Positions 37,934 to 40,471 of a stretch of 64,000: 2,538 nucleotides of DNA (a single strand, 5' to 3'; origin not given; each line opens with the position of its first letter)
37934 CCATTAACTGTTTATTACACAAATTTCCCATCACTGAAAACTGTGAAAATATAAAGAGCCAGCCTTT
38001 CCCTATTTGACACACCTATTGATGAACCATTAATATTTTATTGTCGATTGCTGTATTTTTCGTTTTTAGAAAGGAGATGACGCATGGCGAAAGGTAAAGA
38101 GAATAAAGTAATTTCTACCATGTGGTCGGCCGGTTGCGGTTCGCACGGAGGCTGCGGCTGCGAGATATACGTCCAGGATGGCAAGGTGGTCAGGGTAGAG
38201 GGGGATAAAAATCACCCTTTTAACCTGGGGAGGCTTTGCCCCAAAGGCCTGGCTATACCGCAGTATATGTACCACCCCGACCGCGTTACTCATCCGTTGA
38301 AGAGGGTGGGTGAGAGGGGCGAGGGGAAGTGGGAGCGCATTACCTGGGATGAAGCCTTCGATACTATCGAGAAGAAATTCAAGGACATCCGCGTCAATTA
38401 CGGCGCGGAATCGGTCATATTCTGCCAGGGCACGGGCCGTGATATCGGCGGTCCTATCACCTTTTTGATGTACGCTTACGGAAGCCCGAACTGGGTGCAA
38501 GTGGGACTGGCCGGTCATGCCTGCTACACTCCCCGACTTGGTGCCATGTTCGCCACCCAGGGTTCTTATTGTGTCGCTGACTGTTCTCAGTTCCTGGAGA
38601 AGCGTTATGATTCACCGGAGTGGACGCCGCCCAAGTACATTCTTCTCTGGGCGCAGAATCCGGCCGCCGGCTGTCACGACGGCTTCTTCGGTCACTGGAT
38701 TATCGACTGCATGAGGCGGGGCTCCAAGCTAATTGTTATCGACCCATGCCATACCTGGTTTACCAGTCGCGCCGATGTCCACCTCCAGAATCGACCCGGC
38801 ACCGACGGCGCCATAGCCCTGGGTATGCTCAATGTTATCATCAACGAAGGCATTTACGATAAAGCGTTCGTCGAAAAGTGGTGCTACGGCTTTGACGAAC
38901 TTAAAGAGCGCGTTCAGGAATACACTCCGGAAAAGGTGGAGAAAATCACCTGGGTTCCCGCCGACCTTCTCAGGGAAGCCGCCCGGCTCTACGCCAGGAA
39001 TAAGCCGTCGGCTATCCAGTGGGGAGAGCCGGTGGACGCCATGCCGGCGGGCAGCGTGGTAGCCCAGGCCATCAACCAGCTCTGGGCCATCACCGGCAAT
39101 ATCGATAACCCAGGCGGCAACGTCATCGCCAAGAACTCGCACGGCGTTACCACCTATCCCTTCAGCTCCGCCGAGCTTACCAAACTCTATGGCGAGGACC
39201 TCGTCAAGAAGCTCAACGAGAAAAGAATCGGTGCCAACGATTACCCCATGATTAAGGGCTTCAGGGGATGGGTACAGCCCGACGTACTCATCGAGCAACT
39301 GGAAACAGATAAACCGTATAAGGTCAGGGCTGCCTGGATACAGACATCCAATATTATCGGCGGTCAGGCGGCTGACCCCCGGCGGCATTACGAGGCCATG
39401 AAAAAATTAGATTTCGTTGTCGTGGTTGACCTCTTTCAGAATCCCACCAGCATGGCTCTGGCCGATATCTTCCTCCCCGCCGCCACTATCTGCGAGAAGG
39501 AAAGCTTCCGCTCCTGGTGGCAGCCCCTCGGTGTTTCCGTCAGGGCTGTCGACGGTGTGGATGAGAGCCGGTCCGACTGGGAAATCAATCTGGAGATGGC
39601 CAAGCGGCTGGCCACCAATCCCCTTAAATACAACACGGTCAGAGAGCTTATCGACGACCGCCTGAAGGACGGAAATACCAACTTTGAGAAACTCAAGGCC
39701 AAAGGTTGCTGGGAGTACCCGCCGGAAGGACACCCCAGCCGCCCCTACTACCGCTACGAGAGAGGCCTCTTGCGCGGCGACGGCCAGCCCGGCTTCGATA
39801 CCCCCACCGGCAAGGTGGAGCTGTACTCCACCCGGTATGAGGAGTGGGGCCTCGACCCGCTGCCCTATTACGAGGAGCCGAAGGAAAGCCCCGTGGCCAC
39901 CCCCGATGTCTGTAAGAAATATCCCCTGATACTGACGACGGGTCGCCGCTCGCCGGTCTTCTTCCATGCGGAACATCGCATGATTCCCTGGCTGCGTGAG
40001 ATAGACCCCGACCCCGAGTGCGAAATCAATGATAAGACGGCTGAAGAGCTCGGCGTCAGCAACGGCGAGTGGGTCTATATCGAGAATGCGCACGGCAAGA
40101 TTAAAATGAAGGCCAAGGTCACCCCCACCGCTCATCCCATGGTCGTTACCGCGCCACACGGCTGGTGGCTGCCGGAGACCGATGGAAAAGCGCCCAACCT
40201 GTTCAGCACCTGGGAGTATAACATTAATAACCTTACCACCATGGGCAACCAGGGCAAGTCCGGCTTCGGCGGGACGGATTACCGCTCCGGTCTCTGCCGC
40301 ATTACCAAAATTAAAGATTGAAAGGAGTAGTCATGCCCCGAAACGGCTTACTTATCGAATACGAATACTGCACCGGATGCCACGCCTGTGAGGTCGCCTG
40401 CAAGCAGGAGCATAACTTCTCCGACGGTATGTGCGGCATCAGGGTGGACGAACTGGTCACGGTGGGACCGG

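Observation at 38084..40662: Cytoplasmic (no Tat signal) Mo/W bis-PGD enzyme divergently linked to the acyl-CoA cluster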

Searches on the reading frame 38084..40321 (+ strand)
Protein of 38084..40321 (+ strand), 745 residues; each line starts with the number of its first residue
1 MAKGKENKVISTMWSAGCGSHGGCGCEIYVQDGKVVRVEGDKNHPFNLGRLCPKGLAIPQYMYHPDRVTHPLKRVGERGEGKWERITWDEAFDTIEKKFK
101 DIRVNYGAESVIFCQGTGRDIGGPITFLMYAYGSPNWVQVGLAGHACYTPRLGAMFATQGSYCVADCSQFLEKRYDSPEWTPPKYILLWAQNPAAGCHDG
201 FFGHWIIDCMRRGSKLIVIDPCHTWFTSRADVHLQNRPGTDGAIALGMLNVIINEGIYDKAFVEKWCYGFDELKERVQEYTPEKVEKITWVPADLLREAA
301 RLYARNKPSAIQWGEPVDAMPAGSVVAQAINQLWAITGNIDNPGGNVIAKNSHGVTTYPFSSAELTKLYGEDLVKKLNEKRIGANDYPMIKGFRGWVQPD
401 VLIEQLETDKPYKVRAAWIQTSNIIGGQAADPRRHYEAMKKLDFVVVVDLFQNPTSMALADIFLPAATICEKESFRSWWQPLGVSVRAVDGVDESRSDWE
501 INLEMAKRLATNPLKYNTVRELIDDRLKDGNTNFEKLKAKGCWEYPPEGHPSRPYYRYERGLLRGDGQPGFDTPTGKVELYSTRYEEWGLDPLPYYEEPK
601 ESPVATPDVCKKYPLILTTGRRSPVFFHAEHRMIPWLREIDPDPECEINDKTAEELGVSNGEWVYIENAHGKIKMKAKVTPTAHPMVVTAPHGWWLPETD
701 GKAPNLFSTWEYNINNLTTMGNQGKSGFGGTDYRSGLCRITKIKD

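Call 4: search_protein_families(library=pfam, proteins=[window:38084-40321:+])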
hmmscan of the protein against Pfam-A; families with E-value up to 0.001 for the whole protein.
window:38084-40321:+ (745 aa): 3 families
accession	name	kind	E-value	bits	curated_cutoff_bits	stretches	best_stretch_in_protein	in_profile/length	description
PF00384.28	Molybdopterin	-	6.2e-37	127.9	24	1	67-507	1-352/353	Molybdopterin oxidoreductase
PF01568.27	Molydop_binding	-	2.6e-19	69.7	26.8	1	615-718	1-93/110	Molydopterin dinucleotide binding domain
PF04879.21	Molybdop_Fe4S4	-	1.3e-12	47.9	22.7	1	22-64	13-55/55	Molybdopterin oxidoreductase Fe4S4 domain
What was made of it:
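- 38084..40321 (+): Catalytic subunit, 745 aa, Mo/W bis-PGD (DMSO reductase superfamily). It has no Tat leader. The Fe-S (FS0) domain has Cys18, His21, Cys24 and Cys52, with Lys54 following. The metal ligand is Cys147 in the CYTPR motif. Pfam domains (call 4).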

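Call 5: search_protein_families(library=ncbifam, proteins=[window:38084-40321:+])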
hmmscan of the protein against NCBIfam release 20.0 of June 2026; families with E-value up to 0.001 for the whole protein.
window:38084-40321:+ (745 aa): 26 families (the best 25 are shown)
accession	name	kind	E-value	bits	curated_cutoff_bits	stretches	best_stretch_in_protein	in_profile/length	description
TIGR01591.1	Fdh-alpha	equivalog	2.1e-92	310.3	666.25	1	23-695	9-644/672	formate dehydrogenase subunit alpha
NF012032.0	PRK15488.1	equivalog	9.7e-86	288.4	694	1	23-690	54-712/759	thiosulfate reductase PhsA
TIGR02166.1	dmsA_ynfE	subfamily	1.5e-71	241.5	777.7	1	4-697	39-756/794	DMSO/selenate family reductase complex A subunit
TIGR03479.1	DMSO_red_II_alp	subfamily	1.4e-65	222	984.75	4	14-264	62-304/913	molybdopterin-dependent oxidoreductase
NF047855.1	AssmNtatRedNasC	equivalog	3.1e-53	181.1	1100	2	36-524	47-520/708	assimilatory nitrate reductase catalytic subunit NasC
NF041885.1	selenate_YnfE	exception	3.4e-53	180.6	1675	1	5-696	44-763/805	selenate/tellurate reductase subunit YnfE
NF041884.1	selenate_YnfF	exception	4.6e-53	180.2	1650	1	5-696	41-756/798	selenate/tellurate reductase subunit YnfF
NF011566.1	PRK14990.1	exception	4.5e-51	173.8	1600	1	6-696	55-774/814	dimethylsulfoxide reductase subunit A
TIGR01553.1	formate-DH-alph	equivalog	3.5e-40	137.6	814.2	3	5-103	43-140/1009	formate dehydrogenase-N subunit alpha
TIGR00509.1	bisC_fam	subfamily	3e-39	134.9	1017.55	1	210-719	201-731/772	molybdopterin guanine dinucleotide-containing S/N-oxide reductase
TIGR01706.1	NAPA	equivalog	1.5e-34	119.4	930.55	2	14-113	42-146/830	periplasmic nitrate reductase subunit alpha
NF041513.1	formate_DH_Act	exception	1.8e-34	118.7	1400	3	23-104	53-132/1067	formate dehydrogenase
NF010055.0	PRK13532.1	equivalog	6.9e-33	113.9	904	2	14-113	42-146/830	nitrate reductase catalytic subunit NapA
NF041323.1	Nitr_red_NasA_Halo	equivalog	6.4e-32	110.9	1000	1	30-625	14-576/673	assimilatory nitrate reductase NasA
NF041783.2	mnquin_red_QrcB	equivalog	4e-29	101.3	440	2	22-104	62-141/695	menaquinone reductase molybdopterin-binding-like subunit QrcB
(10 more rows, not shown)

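Call 6: search_solved_structures(query=window:38084-40321:+, max_evalue=1e-10, show_alignments=2)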
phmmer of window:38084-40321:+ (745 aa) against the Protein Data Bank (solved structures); distinct sequences matched with E-value up to 1e-10: 51.
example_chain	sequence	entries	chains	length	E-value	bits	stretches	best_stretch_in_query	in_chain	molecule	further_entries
2e7z_A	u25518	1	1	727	1.4e-94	321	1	26-708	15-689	Acetylene hydratase Ahy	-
2vpw_A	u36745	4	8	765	1.7e-69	238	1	19-684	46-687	THIOSULFATE REDUCTASE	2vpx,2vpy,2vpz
7qv7_S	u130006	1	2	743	6.9e-65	222.8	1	2-684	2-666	Hydrogen dependent carbon dioxide reductase subunit FdhF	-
7bkb_D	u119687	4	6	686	1.1e-50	175.8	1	18-688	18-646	Formate dehydrogenase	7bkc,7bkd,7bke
1aa6_A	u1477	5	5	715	1.9e-48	168.4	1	22-697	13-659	FORMATE DEHYDROGENASE H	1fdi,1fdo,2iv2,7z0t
9t1s_L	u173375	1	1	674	1.7e-46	162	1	206-528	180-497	formate dehydrogenase (coenzyme F420)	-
9wxb_B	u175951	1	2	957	1.5e-45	158.8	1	6-567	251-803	Formate dehydrogenase alpha subunit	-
6tg9_A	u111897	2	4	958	2.6e-43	151.4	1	6-567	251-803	Formate dehydrogenase subunit alpha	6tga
9vap_A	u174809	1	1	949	7.5e-42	146.6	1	20-347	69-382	Formate dehydrogenase molybdopterin-binding subunit FdhA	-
7vw6_A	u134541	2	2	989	1.8e-40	142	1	22-554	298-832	Formate dehydrogenase | Tungsten-containing formate dehydrogenase alpha subunit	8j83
7e5z_A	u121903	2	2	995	1.8e-40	142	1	22-554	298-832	Formate dehydrogenase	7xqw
5e7o_A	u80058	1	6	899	2.5e-39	138.3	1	21-261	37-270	DMSO reductase family type II enzyme, molybdopterin subunit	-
4ydd_A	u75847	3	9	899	3.4e-39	137.8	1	21-261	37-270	DMSO reductase family type II enzyme, molybdopterin subunit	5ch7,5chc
2jio_A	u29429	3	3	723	5.7e-35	123.8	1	18-346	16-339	PERIPLASMIC NITRATE REDUCTASE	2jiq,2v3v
2jim_A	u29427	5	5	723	2.6e-34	121.7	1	18-346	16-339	PERIPLASMIC NITRATE REDUCTASE | PROTEIN (PERIPLASMIC NITRATE REDUCTASE)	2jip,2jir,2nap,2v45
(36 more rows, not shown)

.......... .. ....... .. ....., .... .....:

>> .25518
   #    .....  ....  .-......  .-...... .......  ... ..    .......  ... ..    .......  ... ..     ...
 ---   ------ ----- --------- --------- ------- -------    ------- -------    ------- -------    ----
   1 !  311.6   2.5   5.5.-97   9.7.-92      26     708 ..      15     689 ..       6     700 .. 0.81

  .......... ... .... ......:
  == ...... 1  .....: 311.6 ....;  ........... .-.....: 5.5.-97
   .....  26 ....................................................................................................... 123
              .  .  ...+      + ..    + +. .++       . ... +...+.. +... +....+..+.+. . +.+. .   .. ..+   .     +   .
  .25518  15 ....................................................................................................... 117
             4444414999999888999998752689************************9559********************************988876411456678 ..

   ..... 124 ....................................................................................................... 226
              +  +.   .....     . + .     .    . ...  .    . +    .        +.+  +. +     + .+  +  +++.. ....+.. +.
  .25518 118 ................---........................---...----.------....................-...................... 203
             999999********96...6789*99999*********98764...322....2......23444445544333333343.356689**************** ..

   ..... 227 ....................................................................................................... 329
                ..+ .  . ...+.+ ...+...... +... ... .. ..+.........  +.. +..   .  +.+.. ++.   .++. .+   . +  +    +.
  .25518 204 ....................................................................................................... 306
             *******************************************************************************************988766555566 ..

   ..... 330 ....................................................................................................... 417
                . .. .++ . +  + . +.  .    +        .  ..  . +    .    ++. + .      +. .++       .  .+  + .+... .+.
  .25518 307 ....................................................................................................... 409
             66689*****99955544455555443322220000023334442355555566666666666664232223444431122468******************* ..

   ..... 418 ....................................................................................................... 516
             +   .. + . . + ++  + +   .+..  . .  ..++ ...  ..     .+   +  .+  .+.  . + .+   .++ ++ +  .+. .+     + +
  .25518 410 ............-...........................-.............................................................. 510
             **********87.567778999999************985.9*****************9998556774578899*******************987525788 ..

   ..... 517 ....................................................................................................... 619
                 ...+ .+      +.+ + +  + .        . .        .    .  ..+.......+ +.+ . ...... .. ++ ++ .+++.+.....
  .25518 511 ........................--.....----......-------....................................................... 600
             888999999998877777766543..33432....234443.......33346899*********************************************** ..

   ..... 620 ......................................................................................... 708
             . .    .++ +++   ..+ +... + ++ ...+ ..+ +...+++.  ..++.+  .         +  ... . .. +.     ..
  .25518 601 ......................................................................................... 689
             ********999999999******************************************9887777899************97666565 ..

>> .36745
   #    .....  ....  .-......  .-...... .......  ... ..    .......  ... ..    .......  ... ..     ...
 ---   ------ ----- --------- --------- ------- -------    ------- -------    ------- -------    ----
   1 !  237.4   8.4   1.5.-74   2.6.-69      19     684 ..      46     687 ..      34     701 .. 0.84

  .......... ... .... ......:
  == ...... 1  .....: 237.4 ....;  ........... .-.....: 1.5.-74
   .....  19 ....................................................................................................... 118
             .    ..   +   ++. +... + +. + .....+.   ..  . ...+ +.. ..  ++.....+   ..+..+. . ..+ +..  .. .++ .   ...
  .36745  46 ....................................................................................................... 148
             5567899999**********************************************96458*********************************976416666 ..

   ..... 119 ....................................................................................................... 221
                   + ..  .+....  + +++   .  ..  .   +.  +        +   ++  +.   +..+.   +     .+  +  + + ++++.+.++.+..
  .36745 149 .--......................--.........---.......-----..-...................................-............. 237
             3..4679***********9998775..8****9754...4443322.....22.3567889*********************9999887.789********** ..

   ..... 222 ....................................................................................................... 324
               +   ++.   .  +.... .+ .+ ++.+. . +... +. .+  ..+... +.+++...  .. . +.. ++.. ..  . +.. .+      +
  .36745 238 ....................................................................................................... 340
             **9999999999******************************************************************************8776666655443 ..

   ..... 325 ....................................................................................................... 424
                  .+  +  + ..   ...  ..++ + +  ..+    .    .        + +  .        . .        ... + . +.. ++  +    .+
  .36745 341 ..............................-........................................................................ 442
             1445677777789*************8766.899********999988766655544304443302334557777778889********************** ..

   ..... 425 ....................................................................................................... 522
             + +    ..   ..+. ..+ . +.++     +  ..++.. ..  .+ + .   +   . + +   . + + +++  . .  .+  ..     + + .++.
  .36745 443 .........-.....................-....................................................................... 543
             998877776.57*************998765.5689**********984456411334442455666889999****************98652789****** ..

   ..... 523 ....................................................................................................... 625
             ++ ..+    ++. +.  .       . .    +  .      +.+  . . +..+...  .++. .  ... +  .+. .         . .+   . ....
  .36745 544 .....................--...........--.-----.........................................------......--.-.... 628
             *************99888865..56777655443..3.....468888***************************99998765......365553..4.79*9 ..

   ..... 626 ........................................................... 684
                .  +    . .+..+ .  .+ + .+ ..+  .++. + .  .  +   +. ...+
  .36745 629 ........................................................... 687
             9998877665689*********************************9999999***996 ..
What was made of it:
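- Acetylene hydratase is the best match among solved structures (E = 1.4e-94), followed by PsrA and FdhF (call 6).
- Tried and rejected: Psr/Phs/Fdh identity was rejected on scores and architecture (calls 5, 6).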

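Call 8: find_homologous_proteins(query=window:38084-40321:+, max_evalue=1e-30)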
Query window:38084-40321:+ (745 aa): 6109 proteins with E <= 1e-30 among 8000 candidates; the best 120 are listed.
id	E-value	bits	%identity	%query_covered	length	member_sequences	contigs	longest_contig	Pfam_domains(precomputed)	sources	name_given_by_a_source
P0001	0.0e+0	1708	94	100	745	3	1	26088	PF00384.28,PF01568.28,PF04879.22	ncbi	-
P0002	0.0e+0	1692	92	100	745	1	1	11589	PF00384.28,PF01568.28,PF04879.22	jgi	-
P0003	0.0e+0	1690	93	100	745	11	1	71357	PF00384.28,PF01568.28,PF04879.22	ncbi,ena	-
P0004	0.0e+0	1687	92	100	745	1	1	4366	PF00384.28,PF01568.28,PF04879.22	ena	-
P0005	0.0e+0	1665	91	100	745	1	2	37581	PF00384.28,PF01568.28,PF04879.22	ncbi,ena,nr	ncbi:MAG: molybdopterin-dependent oxidoreductase [Dehalococcoidales bacterium]|nr:molybdopterin-depe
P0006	0.0e+0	1639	89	100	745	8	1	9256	PF00384.28,PF01568.28,PF04879.22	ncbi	-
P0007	0.0e+0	1625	89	100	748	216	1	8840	PF00384.28,PF01568.28,PF04879.22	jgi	jgi:anaerobic selenocysteine-containing dehydrogenase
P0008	0.0e+0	1616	88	100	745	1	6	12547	PF00384.28,PF01568.28,PF04879.22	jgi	jgi:anaerobic selenocysteine-containing dehydrogenase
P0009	0.0e+0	1615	88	100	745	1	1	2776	PF00384.28,PF01568.28,PF04879.22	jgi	jgi:anaerobic selenocysteine-containing dehydrogenase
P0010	0.0e+0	1608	88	100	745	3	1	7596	PF00384.28,PF01568.28,PF04879.22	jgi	-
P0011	0.0e+0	1599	87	100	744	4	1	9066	PF00384.28,PF01568.28,PF04879.22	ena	-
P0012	0.0e+0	1598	87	100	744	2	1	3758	PF00384.28,PF01568.28,PF04879.22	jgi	jgi:anaerobic selenocysteine-containing dehydrogenase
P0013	0.0e+0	1575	87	100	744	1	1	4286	PF00384.28,PF01568.28,PF04879.22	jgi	-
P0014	0.0e+0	1571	87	100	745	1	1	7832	PF00384.28,PF01568.28,PF04879.22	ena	-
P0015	0.0e+0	1567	87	100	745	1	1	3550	PF00384.28,PF01568.28,PF04879.22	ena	-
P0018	0.0e+0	1561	85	100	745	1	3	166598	PF00384.28,PF01568.28,PF04879.22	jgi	jgi:anaerobic selenocysteine-containing dehydrogenase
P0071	0.0e+0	1250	69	99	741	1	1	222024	PF00384.28,PF01568.28,PF04879.22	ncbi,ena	-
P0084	0.0e+0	1212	67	99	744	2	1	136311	PF00384.28,PF01568.28,PF04879.22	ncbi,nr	ncbi:hypothetical protein SY88_02365 [Clostridiales bacterium PH28_bin88]|nr:hypothetical protein SY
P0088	0.0e+0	1210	66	100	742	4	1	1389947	PF00384.28,PF01568.28,PF04879.22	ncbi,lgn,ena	-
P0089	0.0e+0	1209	67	100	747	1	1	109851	PF00384.28,PF01568.28,PF04879.22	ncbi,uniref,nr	ncbi:molybdopterin-containing oxidoreductase family protein [Moorella sulfitireducens]|uniref:molybd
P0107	0.0e+0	1174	64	100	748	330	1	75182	PF00384.28,PF01568.28,PF04879.22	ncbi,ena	-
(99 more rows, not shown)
